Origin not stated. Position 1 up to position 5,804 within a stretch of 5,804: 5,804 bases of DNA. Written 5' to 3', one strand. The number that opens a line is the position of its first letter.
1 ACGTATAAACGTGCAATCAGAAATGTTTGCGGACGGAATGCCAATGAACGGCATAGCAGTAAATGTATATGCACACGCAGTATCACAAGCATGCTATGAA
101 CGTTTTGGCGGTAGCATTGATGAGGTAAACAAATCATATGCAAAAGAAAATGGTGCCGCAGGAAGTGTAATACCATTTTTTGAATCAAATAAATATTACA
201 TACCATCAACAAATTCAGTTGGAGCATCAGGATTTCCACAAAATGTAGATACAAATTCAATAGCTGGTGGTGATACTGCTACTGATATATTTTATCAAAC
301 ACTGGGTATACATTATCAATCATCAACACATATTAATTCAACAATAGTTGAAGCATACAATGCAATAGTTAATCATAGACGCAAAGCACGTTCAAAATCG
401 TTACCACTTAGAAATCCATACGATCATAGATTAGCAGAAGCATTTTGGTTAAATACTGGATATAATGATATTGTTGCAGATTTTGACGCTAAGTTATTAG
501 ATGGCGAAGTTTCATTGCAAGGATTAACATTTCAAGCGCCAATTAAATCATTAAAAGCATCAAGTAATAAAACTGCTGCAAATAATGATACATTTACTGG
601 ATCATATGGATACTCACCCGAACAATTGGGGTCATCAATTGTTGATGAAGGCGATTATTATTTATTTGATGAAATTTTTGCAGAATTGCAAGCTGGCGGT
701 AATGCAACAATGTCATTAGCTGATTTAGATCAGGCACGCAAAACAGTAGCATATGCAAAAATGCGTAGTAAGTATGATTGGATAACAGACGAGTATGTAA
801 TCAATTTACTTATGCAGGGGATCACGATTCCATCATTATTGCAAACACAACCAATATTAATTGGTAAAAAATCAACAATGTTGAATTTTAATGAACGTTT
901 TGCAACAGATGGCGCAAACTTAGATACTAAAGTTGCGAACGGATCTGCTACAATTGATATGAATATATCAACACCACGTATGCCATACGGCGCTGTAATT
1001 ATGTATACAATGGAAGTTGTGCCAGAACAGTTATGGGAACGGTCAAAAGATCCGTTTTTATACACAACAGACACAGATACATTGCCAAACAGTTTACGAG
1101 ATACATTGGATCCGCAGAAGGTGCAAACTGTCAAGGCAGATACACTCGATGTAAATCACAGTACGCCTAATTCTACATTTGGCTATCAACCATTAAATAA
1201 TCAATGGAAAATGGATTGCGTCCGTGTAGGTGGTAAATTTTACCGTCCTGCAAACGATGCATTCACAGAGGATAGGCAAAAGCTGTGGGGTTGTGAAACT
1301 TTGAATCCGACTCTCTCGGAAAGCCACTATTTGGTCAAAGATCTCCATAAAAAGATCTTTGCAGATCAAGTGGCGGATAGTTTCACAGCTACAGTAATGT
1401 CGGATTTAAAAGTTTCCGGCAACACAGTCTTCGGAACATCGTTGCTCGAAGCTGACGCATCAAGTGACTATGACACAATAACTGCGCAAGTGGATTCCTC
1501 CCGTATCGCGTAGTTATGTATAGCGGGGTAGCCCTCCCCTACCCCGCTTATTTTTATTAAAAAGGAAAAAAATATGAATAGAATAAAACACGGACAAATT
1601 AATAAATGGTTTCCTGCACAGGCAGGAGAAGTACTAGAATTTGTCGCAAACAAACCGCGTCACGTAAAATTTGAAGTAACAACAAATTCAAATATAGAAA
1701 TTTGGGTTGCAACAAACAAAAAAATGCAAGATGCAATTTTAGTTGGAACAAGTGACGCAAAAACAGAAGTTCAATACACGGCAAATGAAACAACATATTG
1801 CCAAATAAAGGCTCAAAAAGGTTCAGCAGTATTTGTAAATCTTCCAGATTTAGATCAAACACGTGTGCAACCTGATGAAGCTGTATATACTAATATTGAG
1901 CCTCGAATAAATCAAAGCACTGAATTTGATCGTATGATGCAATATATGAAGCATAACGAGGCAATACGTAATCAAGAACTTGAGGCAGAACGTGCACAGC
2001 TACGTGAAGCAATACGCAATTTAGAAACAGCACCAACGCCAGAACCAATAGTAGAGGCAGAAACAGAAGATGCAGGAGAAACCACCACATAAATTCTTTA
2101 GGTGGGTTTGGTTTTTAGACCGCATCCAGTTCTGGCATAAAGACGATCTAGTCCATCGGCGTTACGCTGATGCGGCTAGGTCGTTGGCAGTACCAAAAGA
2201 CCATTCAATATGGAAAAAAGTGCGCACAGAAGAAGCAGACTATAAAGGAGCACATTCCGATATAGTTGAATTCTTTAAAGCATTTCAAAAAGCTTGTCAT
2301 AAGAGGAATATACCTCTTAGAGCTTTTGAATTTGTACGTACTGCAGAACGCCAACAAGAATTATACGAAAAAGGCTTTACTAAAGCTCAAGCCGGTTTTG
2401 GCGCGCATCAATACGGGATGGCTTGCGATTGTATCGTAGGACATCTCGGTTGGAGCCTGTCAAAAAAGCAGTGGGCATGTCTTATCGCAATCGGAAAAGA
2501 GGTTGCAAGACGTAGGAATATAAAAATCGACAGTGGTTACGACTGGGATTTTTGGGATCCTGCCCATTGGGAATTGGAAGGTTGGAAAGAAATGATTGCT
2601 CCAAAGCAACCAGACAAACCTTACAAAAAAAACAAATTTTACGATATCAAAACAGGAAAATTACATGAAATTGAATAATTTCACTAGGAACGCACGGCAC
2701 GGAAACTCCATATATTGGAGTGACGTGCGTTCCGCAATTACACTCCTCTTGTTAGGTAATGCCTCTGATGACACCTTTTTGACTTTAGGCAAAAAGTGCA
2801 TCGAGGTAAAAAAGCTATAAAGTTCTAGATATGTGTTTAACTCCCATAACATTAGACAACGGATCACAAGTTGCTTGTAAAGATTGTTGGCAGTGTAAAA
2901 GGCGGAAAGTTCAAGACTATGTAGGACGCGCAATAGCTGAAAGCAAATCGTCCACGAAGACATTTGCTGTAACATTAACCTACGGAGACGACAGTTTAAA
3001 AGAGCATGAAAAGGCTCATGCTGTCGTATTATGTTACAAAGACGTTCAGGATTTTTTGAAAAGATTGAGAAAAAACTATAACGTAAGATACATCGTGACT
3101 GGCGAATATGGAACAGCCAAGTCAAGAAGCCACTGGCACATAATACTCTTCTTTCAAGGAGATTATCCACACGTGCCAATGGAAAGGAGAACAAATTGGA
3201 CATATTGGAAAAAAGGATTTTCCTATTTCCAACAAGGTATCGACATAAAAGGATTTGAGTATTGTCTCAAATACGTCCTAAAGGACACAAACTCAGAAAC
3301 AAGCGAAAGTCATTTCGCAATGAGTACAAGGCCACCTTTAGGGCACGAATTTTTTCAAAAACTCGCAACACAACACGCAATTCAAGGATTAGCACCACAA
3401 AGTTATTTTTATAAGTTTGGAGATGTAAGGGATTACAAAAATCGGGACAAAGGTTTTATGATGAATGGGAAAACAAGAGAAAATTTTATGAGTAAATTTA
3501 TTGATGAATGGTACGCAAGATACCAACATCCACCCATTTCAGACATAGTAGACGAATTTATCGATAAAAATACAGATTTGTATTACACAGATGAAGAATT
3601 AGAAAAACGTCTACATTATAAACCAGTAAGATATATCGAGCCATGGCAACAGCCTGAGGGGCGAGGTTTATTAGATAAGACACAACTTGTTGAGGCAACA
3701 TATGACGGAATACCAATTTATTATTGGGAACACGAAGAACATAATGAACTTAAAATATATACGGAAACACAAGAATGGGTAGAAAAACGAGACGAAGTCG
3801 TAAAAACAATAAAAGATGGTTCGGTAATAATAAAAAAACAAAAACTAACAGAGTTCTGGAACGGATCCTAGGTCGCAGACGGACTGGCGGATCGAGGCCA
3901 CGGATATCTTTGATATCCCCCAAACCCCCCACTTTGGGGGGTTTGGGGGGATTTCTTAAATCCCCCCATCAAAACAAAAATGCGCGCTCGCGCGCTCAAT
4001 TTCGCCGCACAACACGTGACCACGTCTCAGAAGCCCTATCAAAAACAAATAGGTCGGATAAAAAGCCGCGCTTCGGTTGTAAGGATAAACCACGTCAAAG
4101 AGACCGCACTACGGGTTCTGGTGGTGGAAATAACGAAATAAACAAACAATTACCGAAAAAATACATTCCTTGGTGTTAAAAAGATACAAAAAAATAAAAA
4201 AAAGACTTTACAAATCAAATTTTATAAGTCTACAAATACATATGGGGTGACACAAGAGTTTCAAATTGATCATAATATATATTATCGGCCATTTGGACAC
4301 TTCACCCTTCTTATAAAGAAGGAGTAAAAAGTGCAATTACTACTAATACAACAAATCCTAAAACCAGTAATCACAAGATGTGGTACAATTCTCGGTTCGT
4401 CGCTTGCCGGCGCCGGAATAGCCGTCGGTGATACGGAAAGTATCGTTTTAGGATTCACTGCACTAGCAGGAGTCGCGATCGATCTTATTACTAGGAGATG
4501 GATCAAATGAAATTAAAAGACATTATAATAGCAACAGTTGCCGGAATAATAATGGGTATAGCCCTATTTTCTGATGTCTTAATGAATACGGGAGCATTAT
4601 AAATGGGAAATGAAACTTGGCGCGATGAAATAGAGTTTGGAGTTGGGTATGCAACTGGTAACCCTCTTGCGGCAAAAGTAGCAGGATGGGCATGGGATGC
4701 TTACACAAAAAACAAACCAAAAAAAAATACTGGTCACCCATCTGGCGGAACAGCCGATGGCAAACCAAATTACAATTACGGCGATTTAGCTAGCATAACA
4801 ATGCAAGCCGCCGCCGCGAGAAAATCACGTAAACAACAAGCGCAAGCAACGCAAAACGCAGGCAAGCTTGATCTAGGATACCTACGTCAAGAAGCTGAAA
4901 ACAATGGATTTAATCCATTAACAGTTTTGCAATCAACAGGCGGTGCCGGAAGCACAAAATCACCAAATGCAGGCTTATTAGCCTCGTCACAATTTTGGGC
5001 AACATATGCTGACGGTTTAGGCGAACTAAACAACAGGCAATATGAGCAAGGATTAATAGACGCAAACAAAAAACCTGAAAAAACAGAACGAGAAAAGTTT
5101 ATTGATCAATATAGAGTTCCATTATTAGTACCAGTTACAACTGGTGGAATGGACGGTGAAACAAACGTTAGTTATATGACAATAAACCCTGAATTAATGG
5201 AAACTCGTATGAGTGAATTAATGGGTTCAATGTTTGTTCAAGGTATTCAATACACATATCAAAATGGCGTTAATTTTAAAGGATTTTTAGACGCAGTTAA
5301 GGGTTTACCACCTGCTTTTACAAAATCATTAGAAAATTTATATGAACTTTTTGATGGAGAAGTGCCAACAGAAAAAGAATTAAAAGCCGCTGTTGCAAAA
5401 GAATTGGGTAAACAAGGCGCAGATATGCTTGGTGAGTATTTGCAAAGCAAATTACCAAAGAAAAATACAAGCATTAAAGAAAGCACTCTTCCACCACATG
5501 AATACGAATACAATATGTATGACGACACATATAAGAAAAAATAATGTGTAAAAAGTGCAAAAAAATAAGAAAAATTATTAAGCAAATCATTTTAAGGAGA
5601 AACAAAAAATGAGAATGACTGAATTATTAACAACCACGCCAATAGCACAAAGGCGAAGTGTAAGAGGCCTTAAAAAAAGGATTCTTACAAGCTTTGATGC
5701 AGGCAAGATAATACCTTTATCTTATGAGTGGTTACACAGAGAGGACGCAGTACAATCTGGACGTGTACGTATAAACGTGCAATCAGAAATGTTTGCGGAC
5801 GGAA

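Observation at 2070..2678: A peptidoglycan peptidase (M15) encoded by a microvirus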

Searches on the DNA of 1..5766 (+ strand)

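Call 34: search_dna_similar(query=window:1-5766:+, collection=phages, mode=distant, max_rows=10)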
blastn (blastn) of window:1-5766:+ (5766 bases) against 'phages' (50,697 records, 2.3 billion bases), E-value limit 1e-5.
Records with a match: 4; places in all: 4; records where one place covers at least 80% of the query: 0.
Best place of each record, by identity: 60-80% 4.
By first word of the organism name: Roseobacter 4.
By host as written in the record: Roseobacter sp. FZCC0023 4.
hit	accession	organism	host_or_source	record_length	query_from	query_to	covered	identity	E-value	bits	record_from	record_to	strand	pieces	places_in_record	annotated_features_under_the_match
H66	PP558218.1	Roseobacter phage CRPss-155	Roseobacter sp. FZCC0023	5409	146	3490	31%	66.4%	1e-27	456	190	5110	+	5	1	major capsid protein | replication initiation protein | hypothetical protein (x3) | M15 family metallopeptidase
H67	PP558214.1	Roseobacter phage CRPss-151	Roseobacter sp. FZCC0023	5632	290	3490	25%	66.4%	5e-52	345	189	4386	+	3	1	major capsid protein | replication initiation protein | hypothetical protein (x4)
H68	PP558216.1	Roseobacter phage CRPss-153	Roseobacter sp. FZCC0023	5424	290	3490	21%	66.5%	5e-33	302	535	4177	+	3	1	major capsid protein | hypothetical protein (x3) | replication initiation protein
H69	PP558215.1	Roseobacter phage CRPss-152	Roseobacter sp. FZCC0023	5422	290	3490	19%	66.6%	2e-26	279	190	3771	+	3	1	major capsid protein | replication initiation protein | hypothetical protein (x3)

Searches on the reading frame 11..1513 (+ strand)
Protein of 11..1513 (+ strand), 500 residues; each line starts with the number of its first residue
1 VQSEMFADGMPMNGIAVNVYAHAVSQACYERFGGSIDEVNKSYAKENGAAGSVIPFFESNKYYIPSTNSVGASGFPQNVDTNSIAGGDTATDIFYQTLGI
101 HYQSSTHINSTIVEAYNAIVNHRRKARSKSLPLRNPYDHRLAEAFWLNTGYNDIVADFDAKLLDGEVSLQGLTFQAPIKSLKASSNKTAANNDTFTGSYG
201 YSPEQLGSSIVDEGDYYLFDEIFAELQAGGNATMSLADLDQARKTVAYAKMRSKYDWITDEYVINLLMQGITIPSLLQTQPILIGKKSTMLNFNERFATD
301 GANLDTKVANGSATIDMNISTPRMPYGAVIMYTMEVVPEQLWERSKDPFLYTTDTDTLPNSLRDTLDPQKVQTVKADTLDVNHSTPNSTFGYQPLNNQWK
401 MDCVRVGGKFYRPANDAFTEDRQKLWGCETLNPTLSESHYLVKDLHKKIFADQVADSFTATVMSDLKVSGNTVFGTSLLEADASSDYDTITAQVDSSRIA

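Call 5: search_protein_families(library=pfam, proteins=[window:11-1513:+], max_evalue=0.1)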
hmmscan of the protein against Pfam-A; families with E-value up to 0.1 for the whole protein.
window:11-1513:+ (500 aa): 0 families

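Call 6: search_protein_families(library=phrogs, proteins=[window:11-1513:+], max_evalue=0.01)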
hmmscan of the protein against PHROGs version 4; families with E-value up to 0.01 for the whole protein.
window:11-1513:+ (500 aa): 0 families

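Call 9: search_protein_families(library=ncbifam, proteins=[window:11-1513:+], max_evalue=0.1)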
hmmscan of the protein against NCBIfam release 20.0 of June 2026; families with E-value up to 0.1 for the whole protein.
window:11-1513:+ (500 aa): 0 families

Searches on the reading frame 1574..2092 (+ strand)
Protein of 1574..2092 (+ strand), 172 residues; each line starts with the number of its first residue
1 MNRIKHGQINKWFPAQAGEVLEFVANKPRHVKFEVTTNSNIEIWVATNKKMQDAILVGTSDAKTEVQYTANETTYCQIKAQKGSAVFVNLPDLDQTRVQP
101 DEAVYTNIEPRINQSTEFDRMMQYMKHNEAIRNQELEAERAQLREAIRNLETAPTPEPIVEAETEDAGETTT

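Call 5: search_protein_families(library=pfam, proteins=[window:1574-2092:+], max_evalue=0.1)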
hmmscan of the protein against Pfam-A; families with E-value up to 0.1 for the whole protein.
window:1574-2092:+ (172 aa): 1 family
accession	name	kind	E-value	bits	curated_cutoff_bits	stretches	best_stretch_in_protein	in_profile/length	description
PF25475.1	DUF7903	-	0.011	15.1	26.5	1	24-127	54-157/357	Domain of unknown function (DUF7903)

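Call 6: search_protein_families(library=phrogs, proteins=[window:1574-2092:+], max_evalue=0.01)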
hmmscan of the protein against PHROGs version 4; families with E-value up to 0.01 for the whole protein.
window:1574-2092:+ (172 aa): 0 families

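Call 45: search_protein_families(library=phrogs, proteins=[window:1574-2089:+], max_evalue=10)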
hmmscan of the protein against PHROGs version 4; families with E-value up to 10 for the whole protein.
window:1574-2089:+ (172 aa): 2 families
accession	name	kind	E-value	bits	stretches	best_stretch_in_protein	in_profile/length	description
phrog_21869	-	unknown function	0.08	14.4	1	131-153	59-81/86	-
phrog_8849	-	unknown function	0.15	13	1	71-126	20-76/156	-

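Call 77: find_homologous_proteins(query=window:1574-2089:+, max_evalue=0.001)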
Query window:1574-2089:+ (172 aa): 70 proteins with E <= 0.001 among 93 candidates.
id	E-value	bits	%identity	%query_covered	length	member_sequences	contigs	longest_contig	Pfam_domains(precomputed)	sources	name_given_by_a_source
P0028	2.0e-106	371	98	100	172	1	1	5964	-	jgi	jgi:hypothetical protein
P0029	2.4e-105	367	97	100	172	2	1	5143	-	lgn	-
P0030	6.6e-105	366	95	100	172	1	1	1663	-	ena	-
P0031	9.0e-104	362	95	100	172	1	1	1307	-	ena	-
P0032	5.2e-103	360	95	100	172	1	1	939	-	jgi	-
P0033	1.3e-102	358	95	100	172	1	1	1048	-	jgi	-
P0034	1.2e-99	349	95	97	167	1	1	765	-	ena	-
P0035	8.4e-91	320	95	84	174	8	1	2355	-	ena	-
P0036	1.3e-88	313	89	88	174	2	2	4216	-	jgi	-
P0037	1.7e-83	296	77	100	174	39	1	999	-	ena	-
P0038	6.2e-68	246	94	71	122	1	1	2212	-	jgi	jgi:hypothetical protein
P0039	7.3e-66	239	95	71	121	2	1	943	-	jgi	-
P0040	1.9e-65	238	66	88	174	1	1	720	-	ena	-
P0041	2.7e-65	237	66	88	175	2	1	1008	-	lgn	-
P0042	5.5e-64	233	65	99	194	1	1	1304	-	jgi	jgi:hypothetical protein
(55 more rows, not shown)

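Call 80: search_solved_structures(query=A3, max_evalue=1)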
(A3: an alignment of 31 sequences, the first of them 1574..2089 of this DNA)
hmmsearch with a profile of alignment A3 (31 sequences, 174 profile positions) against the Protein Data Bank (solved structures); distinct sequences matched with E-value up to 1: 1.
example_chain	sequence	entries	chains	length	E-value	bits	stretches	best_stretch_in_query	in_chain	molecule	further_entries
7l7b_A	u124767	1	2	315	0.33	14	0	61-134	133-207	DNA-directed RNA polymerase subunit alpha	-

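Call 83: predict_structure(alignment_id=A3)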
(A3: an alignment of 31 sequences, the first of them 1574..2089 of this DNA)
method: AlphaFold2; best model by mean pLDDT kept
length: 172 residues; sequences in the alignment: 31
mean_pLDDT: 73.1   pTM: 0.52
mean pLDDT of the five models: 73.1, 69.2, 67.6, 65.2, 61.1
residues with pLDDT >= 90: 6; 70-90: 105; 50-70: 41; < 50: 20
segments of 3 or more residues with pLDDT < 50: 154-172
pLDDT, mean of each block of 10 residues (from residue 1): 61 83 83 83 89 88 85 88 79 61 64 59 84 85 76 48 35 35
secondary structure, 60 per line:
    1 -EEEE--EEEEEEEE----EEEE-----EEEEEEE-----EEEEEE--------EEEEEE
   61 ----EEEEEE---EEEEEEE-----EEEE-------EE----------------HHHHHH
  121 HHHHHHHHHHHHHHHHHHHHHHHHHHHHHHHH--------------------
elements in order: E2-5 E8-15 E20-23 E29-35 E41-46 E55-60 E65-70 E74-80 E86-89 H115-152

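Call 86: fold_search(model_id=the predicted structure, library=pdb)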
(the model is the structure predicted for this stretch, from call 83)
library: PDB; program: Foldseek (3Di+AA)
matches with E <= 10: 1522; with E <= 0.001: 0
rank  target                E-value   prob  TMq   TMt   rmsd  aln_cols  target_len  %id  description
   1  7vmh_C                3.1e-03  1.00  0.33  0.50  12.0       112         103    8  Crystal structure of Arabidopsis thaliana HDT4 (released 2022-09-21)
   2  7vmh_B                4.3e-03  1.00  0.36  0.57   5.9       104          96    9  Crystal structure of Arabidopsis thaliana HDT4 (released 2022-09-21)
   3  5azy_A                5.3e-03  0.98  0.28  0.41   6.3       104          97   12  Crystal structure of p24delta1 GOLD domain (Native 2) (released 2016-09-14)
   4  7vmh_A                7.4e-03  1.00  0.35  0.57   5.7       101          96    7  Crystal structure of Arabidopsis thaliana HDT4 (released 2022-09-21)
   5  5fmo_S                8.3e-03  0.96  0.28  0.25  10.5       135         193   11  Crystal structure and proteomics analysis of empty virus like particles of Cowpea mosaic virus (released 2016-03-09)
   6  6u6n                  8.7e-03  0.94  0.25  0.31   8.3        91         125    9  Structure of the trimeric globular domain of Adiponectin mutant - D187A Q188A (released 2020-01-22)
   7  7vmh_D                9.2e-03  0.98  0.24  0.40   8.6        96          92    9  Crystal structure of Arabidopsis thaliana HDT4 (released 2022-09-21)
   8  7cz6                  9.2e-03  0.91  0.24  0.31  17.7       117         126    6  Protrusion structure of Omono River virus (released 2021-03-03)
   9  7vmh_E                1.1e-02  1.00  0.35  0.56   4.4        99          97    8  Crystal structure of Arabidopsis thaliana HDT4 (released 2022-09-21)
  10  7vrr_D                1.3e-02  0.99  0.33  0.53   5.8        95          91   10  Crystal structure of Arabidopsis thaliana HDT1 (released 2022-09-21)
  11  1pm4_A                1.4e-02  0.93  0.28  0.35   7.2       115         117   11  Crystal structure of Yersinia pseudotuberculosis-derived mitogen (YPM) (released 2004-01-27)
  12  3afg_B                1.5e-02  1.00  0.34  0.14   5.1       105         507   12  Crystal structure of ProN-Tk-SP from Thermococcus kodakaraensis (released 2010-08-04)
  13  6j2z_J                1.6e-02  1.00  0.33  0.53   4.5        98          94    9  AtFKBP53 N-terminal Nucleoplasmin Domain (released 2019-12-04)
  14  1gui_A                1.9e-02  0.57  0.20  0.21  10.8       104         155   10  CBM4 structure and function (released 2002-09-26)
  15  7vmf_B                2.0e-02  1.00  0.35  0.58   4.2        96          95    8  Crystal structure of Arabidopsis thaliana HDT2 (released 2022-09-21)
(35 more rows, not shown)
